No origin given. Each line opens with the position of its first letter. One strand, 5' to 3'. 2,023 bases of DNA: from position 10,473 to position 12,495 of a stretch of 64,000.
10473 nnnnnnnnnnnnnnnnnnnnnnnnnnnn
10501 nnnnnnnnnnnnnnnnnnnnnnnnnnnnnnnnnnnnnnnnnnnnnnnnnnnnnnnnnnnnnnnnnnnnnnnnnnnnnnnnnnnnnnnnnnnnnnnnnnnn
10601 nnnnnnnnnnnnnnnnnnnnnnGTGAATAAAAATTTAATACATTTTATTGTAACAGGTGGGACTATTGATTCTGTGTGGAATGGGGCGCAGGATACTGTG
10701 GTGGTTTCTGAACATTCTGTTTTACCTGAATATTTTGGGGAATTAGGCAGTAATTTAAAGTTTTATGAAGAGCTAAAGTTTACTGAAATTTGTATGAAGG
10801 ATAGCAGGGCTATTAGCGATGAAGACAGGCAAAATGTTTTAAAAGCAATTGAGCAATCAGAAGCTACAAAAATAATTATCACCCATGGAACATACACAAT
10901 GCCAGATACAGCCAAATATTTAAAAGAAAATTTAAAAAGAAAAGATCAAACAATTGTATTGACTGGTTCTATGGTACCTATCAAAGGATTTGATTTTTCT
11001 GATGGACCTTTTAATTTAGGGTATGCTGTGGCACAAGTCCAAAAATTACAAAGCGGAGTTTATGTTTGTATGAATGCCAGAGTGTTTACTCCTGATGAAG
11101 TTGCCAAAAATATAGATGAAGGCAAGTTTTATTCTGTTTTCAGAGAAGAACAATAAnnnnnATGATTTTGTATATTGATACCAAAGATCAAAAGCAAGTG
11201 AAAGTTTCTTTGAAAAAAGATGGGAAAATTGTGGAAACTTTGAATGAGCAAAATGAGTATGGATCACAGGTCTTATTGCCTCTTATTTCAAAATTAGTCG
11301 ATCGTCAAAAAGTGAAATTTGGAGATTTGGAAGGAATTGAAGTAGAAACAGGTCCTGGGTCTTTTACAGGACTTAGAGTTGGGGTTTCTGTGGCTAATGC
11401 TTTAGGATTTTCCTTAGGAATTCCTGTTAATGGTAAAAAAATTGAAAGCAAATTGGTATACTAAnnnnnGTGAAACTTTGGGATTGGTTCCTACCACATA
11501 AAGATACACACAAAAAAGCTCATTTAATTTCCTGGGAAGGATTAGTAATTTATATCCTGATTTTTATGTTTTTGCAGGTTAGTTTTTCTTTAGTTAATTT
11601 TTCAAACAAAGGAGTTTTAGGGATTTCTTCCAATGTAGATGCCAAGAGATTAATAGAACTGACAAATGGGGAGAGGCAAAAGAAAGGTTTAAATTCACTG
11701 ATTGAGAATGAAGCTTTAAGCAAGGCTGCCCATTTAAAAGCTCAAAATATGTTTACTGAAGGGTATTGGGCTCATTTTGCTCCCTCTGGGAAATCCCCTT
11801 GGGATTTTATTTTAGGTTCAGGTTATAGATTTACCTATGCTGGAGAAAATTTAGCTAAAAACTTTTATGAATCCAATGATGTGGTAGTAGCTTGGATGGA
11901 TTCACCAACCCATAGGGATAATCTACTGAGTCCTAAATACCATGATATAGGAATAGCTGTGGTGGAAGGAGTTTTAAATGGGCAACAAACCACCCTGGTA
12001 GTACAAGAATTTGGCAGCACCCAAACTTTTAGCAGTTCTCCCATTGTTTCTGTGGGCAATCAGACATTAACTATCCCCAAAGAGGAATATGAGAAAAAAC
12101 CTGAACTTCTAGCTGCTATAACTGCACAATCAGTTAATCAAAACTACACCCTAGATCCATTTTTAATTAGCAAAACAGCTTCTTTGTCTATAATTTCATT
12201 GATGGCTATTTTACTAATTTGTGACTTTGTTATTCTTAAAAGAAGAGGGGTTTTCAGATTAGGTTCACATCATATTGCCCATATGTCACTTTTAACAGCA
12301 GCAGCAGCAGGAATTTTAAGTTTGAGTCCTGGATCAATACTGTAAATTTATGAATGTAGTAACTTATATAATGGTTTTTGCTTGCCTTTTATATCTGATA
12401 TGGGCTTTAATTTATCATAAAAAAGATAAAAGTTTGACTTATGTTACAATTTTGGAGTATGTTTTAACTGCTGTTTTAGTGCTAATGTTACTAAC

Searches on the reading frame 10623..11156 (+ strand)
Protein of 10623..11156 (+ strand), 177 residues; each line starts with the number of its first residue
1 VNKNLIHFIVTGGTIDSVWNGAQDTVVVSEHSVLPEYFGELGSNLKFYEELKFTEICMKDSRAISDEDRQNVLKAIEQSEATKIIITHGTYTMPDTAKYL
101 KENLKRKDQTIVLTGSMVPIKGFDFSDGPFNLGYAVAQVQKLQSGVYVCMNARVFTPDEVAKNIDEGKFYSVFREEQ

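Call 10: search_protein_families(library=pfam, proteins=[window:10623-11156:+], max_evalue=0.01)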
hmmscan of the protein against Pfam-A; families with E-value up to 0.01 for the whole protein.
window:10623-11156:+ (177 aa): 1 family
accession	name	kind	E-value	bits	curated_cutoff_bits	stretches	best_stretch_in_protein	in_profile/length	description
PF00710.25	Asparaginase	-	8.7e-23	81.3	22.5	1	6-162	2-160/193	Asparaginase, N-terminal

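Call 37: find_homologous_proteins(query=window:10623-11156:+, max_evalue=1e-10)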
Query window:10623-11156:+ (177 aa): 7663 proteins with E <= 1e-10 among 8000 candidates; the best 120 are listed.
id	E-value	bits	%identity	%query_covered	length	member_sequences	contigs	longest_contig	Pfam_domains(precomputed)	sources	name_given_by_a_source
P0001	7.1e-113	392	100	100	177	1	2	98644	PF00710.26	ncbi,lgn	-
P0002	4.5e-103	360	90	99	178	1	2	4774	PF00710.26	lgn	-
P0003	1.3e-97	342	85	99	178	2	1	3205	PF00710.26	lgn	-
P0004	1.5e-97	342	85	100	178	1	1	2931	PF00710.26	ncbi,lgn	-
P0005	7.8e-97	340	84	100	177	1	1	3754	PF00710.26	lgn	-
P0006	2.0e-96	338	84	98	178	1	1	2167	PF00710.26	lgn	-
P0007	2.5e-95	335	83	99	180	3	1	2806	PF00710.26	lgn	-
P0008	3.3e-95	334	84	98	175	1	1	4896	PF00710.26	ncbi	-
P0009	4.3e-95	334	81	100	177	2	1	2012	PF00710.26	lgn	-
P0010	4.5e-95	334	83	98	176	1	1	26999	PF00710.26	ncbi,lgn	-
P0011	4.9e-95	334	82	99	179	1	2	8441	PF00710.26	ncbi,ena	-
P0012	7.6e-95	333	84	97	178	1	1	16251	PF00710.26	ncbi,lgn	-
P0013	8.3e-95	333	85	99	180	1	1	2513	PF00710.26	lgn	-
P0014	1.5e-94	332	82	99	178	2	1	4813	PF00710.26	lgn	-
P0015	3.0e-94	331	81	100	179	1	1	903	PF00710.26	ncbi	-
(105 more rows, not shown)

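Call 38: find_encoding_contigs(protein=P0001, flank=2500, max_places=4)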
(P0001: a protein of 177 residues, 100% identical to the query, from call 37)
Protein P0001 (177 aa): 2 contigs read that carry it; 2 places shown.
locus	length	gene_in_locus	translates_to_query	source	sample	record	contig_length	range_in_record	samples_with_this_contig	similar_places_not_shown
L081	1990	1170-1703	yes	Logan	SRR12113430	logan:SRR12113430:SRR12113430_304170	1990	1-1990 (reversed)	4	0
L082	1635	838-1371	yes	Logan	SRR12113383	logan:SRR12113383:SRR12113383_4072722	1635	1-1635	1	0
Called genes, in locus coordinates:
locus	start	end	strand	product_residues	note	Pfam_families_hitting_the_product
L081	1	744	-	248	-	?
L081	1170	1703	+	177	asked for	PF00710:Asparaginase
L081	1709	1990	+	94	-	?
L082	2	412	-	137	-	?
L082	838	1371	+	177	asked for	PF00710:Asparaginase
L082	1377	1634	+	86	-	?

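Call 39: find_encoding_contigs(protein=P0002, flank=2500, max_places=4)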
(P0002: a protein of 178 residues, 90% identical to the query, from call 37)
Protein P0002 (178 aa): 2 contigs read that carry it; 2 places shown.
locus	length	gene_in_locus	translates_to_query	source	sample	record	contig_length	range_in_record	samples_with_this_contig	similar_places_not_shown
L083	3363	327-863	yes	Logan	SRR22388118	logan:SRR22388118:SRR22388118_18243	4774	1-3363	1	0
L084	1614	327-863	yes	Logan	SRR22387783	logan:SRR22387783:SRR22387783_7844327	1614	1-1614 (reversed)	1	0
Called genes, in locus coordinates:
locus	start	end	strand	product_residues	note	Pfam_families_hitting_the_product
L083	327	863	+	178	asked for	PF00710:Asparaginase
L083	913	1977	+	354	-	PF02661:Fic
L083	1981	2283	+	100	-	PF00814:TsaD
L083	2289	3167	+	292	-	PF00188:CAP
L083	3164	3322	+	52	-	-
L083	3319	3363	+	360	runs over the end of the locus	PF00483:NTP_transferase, PF12804:NTP_transf_3, PF25084:LbH_EIF2B (weak), PF25087:GMPPB_C (faint)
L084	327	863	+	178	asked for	PF00710:Asparaginase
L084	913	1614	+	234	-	?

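Call 40: find_encoding_contigs(protein=P0012, flank=2500, max_places=4)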
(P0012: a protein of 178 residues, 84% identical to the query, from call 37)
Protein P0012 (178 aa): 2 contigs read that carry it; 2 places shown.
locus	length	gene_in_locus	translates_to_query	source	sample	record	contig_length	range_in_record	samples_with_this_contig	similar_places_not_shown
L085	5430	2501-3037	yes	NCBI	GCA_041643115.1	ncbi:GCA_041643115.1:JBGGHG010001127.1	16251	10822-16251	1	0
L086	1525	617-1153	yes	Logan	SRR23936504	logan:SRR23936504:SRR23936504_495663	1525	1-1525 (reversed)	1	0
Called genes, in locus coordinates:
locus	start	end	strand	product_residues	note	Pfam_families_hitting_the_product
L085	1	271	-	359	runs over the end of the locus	PF03462:PCRF, PF00472:RF-1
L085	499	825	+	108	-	-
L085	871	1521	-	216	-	-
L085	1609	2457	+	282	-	-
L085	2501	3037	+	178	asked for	PF00710:Asparaginase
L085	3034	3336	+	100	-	PF00814:TsaD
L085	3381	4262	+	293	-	PF00188:CAP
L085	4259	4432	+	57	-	-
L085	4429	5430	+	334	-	?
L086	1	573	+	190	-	?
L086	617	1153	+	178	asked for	PF00710:Asparaginase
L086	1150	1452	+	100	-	PF00814:TsaD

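Call 44: search_protein_families(library=pfam, proteins=[L085:499-825:+, L085:871-1521:-, L085:1609-2457:+], max_evalue=0.01)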
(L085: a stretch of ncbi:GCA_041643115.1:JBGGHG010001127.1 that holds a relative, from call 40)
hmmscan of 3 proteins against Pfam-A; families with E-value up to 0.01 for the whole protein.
L085:499-825:+ (108 aa): 0 families

L085:871-1521:- (216 aa): 1 family
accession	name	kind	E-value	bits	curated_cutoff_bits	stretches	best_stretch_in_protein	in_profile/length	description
PF13840.12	ACT_7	-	0.00013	22.2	27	1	163-210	18-64/65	ACT domain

L085:1609-2457:+ (282 aa): 0 families

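Call 78: find_encoding_contigs(protein=P0003, flank=3000, max_places=2)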
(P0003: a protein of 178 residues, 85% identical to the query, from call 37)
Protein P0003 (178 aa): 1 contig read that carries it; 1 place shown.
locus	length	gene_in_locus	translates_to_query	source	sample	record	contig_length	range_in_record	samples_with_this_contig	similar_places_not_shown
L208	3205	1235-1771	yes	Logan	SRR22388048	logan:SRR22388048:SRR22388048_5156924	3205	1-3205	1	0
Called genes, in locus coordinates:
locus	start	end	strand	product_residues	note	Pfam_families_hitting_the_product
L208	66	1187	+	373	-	PF00196:GerE (faint), PF08281:Sigma70_r4_2 (faint), PF13412:HTH_24 (weak)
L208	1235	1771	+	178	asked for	PF00710:Asparaginase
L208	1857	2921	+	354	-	PF02661:Fic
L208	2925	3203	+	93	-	?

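Call 79: find_encoding_contigs(protein=P0004, flank=3000, max_places=2)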
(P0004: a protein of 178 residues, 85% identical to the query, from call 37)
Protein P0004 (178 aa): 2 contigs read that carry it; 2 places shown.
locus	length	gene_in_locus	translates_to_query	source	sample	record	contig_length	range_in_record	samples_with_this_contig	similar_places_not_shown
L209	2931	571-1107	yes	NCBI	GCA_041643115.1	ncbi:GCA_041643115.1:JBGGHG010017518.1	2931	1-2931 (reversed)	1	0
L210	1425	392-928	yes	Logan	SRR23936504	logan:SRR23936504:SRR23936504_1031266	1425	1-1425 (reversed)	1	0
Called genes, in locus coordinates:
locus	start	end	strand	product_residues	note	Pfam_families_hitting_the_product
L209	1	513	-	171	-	?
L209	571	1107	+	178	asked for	PF00710:Asparaginase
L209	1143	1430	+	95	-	-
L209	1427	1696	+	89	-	PF15738:YafQ_toxin (weak)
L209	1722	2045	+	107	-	PF00814:TsaD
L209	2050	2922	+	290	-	PF00188:CAP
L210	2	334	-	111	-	?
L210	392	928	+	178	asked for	PF00710:Asparaginase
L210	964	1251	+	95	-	-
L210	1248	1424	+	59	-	?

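Call 80: find_encoding_contigs(protein=P0005, flank=3000, max_places=2)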
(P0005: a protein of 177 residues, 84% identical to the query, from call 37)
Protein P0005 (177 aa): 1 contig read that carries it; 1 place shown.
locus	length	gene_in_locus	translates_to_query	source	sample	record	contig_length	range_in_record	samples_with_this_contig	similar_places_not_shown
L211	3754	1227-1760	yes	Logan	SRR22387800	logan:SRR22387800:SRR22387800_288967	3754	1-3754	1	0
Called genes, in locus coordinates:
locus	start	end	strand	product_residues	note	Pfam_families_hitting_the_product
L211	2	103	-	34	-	?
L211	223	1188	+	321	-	-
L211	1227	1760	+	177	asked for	PF00710:Asparaginase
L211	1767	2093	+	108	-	PF00814:TsaD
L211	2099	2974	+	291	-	PF00188:CAP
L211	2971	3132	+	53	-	-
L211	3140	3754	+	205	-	?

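Call 81: find_encoding_contigs(protein=P0008, flank=3000, max_places=2)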
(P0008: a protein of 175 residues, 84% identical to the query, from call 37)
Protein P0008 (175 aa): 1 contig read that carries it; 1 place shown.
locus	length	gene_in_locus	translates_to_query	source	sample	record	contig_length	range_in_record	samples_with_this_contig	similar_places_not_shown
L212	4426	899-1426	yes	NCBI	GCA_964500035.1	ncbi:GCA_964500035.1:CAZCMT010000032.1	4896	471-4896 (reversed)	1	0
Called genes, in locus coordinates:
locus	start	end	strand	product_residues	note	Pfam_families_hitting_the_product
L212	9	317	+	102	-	PF21956:DUF6922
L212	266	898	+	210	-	PF08843:AbiEii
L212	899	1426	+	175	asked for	PF00710:Asparaginase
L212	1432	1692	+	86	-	-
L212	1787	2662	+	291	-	PF00188:CAP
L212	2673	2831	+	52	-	-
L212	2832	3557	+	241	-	PF00483:NTP_transferase, PF12804:NTP_transf_3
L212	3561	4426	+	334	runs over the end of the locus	PF01073:3Beta_HSD, PF01370:Epimerase, PF02719:Polysacc_synt_2, PF04321:RmlD_sub_bind, PF07993:NAD_binding_4, PF13460:NAD_binding_10, PF16363:GDP_Man_Dehyd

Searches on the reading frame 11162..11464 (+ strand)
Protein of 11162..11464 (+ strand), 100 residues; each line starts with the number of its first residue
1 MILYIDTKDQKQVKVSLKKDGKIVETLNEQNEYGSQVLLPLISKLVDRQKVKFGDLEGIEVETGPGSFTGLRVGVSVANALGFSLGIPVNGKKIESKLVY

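Call 10: search_protein_families(library=pfam, proteins=[window:11162-11464:+], max_evalue=0.01)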
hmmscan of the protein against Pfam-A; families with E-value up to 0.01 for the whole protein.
window:11162-11464:+ (100 aa): 1 family
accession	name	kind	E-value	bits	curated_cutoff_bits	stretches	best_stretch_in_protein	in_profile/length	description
PF00814.31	TsaD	-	1.2e-13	51.8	24.8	1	35-89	30-84/264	tRNA N6-adenosine threonylcarbamoyltransferase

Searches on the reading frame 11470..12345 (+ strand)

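Call 10: search_protein_families(library=pfam, proteins=[window:11470-12345:+], max_evalue=0.01)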
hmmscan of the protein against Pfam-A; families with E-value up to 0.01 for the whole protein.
window:11470-12345:+ (291 aa): 1 family
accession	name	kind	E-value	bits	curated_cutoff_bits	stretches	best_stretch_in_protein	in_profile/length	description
PF00188.32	CAP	-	1e-16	62.3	21.1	1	63-168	2-106/117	Cysteine-rich secretory protein family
